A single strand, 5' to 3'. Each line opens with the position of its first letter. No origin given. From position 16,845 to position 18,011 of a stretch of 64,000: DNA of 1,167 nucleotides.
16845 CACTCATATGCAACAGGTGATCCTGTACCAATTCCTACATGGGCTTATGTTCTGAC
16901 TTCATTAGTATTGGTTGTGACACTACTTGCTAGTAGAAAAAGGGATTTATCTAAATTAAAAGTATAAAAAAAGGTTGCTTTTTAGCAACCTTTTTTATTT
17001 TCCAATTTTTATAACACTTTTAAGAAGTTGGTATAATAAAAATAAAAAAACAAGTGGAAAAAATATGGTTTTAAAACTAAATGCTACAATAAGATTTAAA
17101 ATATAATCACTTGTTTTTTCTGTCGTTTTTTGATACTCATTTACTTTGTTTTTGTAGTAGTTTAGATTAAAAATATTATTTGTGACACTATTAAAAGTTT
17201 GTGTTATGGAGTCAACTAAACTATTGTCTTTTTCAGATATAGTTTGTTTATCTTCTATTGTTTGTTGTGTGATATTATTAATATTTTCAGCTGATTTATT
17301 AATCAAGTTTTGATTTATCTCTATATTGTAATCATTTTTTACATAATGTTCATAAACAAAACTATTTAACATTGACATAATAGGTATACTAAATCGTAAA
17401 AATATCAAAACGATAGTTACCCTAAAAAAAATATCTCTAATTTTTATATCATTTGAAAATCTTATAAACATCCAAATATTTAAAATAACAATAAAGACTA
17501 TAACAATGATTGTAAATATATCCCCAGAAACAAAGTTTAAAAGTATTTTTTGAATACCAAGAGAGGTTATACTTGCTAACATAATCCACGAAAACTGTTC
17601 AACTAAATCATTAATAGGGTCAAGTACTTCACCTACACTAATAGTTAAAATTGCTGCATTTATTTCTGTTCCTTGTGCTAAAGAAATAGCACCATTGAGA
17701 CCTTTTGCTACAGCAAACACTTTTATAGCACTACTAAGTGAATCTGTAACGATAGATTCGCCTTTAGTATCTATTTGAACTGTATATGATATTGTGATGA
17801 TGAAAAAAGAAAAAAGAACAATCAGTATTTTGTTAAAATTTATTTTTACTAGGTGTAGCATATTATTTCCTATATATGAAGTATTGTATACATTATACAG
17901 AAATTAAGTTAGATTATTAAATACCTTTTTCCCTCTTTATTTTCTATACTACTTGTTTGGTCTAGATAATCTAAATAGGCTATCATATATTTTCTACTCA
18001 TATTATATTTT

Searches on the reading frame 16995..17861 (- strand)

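Call 10: search_protein_families(library=ncbifam, max_evalue=1e-10, proteins=[window:16995-17861:-])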
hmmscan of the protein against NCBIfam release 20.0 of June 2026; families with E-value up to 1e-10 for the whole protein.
window:16995-17861:- (288 aa): 0 families

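Call 59: search_protein_families(library=pfam, max_evalue=0.01, proteins=[window:16995-17861:-])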
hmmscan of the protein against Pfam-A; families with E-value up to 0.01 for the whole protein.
window:16995-17861:- (288 aa): 1 family
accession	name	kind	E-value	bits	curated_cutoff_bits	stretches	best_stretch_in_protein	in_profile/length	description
PF12725.13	DUF3810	-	0.0051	16.7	28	1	107-239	19-153/311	Protein of unknown function (DUF3810)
